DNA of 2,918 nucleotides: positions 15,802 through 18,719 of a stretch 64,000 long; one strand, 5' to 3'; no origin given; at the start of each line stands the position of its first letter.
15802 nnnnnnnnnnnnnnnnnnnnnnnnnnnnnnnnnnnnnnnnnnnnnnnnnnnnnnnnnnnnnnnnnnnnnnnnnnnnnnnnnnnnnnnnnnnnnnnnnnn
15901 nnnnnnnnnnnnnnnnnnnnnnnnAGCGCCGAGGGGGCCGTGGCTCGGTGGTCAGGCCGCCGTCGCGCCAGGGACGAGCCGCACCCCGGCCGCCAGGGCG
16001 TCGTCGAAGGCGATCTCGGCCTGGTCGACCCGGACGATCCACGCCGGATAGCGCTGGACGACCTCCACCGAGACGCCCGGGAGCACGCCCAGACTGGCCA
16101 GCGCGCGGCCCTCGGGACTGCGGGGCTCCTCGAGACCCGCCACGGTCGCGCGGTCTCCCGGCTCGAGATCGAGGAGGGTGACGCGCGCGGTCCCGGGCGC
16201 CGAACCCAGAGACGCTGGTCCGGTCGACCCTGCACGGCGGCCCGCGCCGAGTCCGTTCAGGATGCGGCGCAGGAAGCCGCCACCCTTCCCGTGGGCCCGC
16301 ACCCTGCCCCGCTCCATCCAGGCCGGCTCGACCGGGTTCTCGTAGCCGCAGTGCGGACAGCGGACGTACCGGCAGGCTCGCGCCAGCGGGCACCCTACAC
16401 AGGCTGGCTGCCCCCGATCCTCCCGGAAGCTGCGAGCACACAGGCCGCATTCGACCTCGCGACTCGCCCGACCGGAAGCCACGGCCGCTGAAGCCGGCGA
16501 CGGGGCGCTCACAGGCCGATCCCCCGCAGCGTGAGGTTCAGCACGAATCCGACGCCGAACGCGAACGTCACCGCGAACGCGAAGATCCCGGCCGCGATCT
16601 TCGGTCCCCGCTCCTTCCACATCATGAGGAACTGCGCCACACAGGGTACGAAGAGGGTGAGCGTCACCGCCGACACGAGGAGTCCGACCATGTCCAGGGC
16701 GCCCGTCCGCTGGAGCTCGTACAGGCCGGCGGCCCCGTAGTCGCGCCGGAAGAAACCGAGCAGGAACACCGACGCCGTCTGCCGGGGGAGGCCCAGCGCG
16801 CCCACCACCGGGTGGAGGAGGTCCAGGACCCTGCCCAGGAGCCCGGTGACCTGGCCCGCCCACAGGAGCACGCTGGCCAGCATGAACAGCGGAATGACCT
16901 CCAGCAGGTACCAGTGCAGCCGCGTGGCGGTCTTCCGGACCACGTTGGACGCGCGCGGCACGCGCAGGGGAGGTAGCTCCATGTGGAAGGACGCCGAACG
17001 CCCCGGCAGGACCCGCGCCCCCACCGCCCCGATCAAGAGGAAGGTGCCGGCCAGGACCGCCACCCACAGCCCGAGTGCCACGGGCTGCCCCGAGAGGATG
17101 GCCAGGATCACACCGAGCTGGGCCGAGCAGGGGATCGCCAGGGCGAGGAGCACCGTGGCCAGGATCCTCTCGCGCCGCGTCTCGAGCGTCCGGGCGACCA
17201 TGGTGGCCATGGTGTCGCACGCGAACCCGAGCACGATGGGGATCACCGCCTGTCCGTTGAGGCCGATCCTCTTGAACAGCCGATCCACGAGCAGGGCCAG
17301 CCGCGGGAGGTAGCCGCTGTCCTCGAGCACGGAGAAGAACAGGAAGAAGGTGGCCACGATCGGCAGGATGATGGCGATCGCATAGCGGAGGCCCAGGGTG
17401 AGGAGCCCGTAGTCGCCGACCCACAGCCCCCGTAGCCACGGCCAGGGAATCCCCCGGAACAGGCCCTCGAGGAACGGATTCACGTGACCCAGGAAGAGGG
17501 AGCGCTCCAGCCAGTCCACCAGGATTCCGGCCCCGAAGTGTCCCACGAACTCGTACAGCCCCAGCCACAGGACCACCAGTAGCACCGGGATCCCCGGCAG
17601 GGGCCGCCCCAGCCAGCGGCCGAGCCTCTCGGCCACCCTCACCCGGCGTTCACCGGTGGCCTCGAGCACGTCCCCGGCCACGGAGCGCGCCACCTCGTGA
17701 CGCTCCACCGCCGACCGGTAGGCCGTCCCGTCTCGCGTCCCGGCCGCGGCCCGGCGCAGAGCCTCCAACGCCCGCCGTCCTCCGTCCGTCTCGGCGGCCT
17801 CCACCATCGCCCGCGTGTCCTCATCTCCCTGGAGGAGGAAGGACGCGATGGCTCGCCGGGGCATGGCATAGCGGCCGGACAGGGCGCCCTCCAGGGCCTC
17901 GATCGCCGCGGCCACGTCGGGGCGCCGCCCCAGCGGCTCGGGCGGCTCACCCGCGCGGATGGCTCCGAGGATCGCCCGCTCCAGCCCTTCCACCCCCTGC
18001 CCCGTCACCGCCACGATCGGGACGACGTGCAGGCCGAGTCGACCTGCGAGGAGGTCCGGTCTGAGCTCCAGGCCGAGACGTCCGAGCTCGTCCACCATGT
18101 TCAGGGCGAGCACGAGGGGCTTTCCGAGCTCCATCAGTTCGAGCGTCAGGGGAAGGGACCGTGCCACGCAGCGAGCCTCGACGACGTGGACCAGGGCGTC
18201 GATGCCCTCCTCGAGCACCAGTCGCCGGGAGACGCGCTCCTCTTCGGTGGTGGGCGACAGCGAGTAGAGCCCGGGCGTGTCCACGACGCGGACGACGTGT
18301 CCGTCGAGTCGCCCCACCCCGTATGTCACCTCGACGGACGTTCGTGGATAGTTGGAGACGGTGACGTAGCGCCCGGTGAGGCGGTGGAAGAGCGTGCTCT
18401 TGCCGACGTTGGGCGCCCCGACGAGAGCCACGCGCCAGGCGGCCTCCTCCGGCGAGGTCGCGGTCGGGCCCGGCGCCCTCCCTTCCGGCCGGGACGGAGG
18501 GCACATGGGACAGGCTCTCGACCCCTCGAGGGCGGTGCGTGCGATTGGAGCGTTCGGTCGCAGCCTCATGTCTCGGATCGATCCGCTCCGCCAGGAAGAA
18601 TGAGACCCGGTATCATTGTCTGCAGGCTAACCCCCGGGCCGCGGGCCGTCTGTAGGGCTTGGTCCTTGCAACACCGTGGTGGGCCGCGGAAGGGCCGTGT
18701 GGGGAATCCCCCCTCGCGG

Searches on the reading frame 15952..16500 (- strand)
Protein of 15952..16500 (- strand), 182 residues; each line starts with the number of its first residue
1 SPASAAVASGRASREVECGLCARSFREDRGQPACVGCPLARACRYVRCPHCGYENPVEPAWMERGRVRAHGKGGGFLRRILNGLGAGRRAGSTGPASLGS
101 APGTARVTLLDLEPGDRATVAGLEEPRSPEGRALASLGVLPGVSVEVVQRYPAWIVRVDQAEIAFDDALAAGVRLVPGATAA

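Call 3: search_protein_families(library=pfam, proteins=[window:15952-16500:-], max_evalue=0.1)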
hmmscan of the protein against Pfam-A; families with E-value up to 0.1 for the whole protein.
window:15952-16500:- (182 aa): 2 families
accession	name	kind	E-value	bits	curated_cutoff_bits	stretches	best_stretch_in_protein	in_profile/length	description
PF04023.20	FeoA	-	2.1e-10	41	23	1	107-174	1-71/74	FeoA domain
PF13240.11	Zn_Ribbon_1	-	0.047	14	25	0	48-56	2-10/23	zinc-ribbon domain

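Call 4: search_protein_families(library=ncbifam, proteins=[window:15952-16500:-], max_evalue=0.1)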
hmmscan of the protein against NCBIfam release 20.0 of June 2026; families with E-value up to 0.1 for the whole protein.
window:15952-16500:- (182 aa): 1 family
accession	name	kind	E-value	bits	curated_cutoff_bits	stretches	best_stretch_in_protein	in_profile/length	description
NF047407.1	TransRegMntRTherm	equivalog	0.042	13.5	350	1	105-173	152-221/227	manganese-dependent transcriptional regulator MntR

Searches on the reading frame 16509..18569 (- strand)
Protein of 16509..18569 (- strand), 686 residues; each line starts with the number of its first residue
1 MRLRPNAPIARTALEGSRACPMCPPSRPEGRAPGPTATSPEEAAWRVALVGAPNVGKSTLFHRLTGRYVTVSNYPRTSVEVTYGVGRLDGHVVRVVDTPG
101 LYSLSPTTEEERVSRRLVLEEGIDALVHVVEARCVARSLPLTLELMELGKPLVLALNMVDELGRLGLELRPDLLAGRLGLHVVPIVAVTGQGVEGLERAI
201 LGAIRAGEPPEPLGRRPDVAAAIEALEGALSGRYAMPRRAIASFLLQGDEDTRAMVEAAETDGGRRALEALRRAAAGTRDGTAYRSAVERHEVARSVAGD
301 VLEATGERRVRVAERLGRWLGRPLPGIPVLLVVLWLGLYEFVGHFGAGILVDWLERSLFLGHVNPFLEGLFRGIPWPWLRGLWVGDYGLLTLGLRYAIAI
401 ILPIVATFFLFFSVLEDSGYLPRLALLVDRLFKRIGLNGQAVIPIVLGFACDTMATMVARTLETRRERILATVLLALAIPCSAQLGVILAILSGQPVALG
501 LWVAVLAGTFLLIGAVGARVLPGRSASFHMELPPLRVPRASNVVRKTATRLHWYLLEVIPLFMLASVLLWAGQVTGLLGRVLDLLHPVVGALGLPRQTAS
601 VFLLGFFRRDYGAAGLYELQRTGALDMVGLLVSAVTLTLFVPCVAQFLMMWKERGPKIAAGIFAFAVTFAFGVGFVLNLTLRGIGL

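Call 3: search_protein_families(library=pfam, proteins=[window:16509-18569:-], max_evalue=0.1)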
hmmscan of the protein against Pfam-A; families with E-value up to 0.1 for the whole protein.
window:16509-18569:- (686 aa): 8 families
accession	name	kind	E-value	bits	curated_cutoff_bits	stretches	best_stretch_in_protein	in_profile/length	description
PF02421.24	FeoB_N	-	2.9e-47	160.5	27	1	46-200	2-156/156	Ferrous iron transport protein B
PF07670.19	Gate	-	2e-32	112.2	29.6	2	400-492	3-101/104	Nucleoside recognition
PF01926.29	MMR_HSR1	-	1.8e-20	73.6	21.9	1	46-157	1-112/113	50S ribosome-binding GTPase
PF07664.17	FeoB_C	-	1.6e-09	37.8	26.6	1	502-550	4-54/54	Ferrous iron transport protein B C terminus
PF04548.22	AIG1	-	6.3e-07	29.4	27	1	46-136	2-97/212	AIG1 family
PF17910.6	FeoB_Cyto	-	0.00093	20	23.4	1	217-302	3-89/90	FeoB cytosolic helical domain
PF09439.16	SRPRB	-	0.001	18.9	25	1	46-144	5-94/178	Signal recognition particle receptor beta subunit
PF13521.12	AAA_28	-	0.074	13.7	27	0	46-80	1-37/164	AAA domain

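Call 4: search_protein_families(library=ncbifam, proteins=[window:16509-18569:-], max_evalue=0.1)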
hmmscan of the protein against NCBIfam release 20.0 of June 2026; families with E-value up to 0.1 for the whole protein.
window:16509-18569:- (686 aa): 24 families
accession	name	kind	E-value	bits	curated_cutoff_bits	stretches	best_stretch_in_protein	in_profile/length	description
TIGR00437.1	feoB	equivalog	3.1e-115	386.2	315.65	1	51-653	1-594/594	ferrous iron transport protein B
NF007105.0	PRK09554.1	equivalog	7e-64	216.3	683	1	47-583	6-540/772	Fe(2+) transporter permease subunit FeoB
TIGR03594.1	GTPase_EngA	equivalog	2.5e-15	56.4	306.7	1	46-205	2-161/432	ribosome biogenesis GTPase Der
NF000908.1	PRK00089.1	equivalog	3.9e-13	49.3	237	1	47-207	6-170/291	GTPase Era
TIGR00231.1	small_GTP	domain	1.2e-11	44.7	42.5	1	46-195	5-157/164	GTP-binding protein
NF003661.0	PRK05291.1-3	equivalog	3.5e-10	39.8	380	1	46-162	218-332/448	tRNA uridine-5-carboxymethylaminomethyl(34) synthesis GTPase MnmE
NF002828.0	PRK03003.1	equivalog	1.4e-08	33.8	631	1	38-204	207-383/477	ribosome biogenesis GTPase Der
TIGR00436.1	era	equivalog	1.1e-07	31.5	116.25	1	46-206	2-165/270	GTPase Era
NF007171.0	PRK09602.1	subfamily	1.2e-07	31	387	1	46-86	4-44/397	YchF-related putative GTPase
TIGR00450.1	mnmE_trmE_thdF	equivalog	1.5e-07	30.9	252.6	1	45-160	210-327/446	tRNA uridine-5-carboxymethylaminomethyl(34) synthesis GTPase MnmE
TIGR03596.1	GTPase_YlqF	equivalog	2.1e-07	30.6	208.2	1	43-123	117-193/276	ribosome biogenesis GTPase YlqF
TIGR02729.1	Obg_CgtA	equivalog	2.3e-07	30.2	280.25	1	47-104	160-218/329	Obg family GTPase CgtA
NF007071.0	PRK09518.1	equivalog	3.5e-07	29.1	953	1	43-200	270-610/706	bifunctional cytidylate kinase/GTPase Der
NF008956.1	PRK12299.1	equivalog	3.9e-07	29.4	300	1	47-201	161-322/327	GTPase ObgE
TIGR03918.1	GTP_HydF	equivalog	6.2e-07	28.6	325.55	1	41-205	4-168/392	[FeFe] hydrogenase H-cluster maturation GTPase HydF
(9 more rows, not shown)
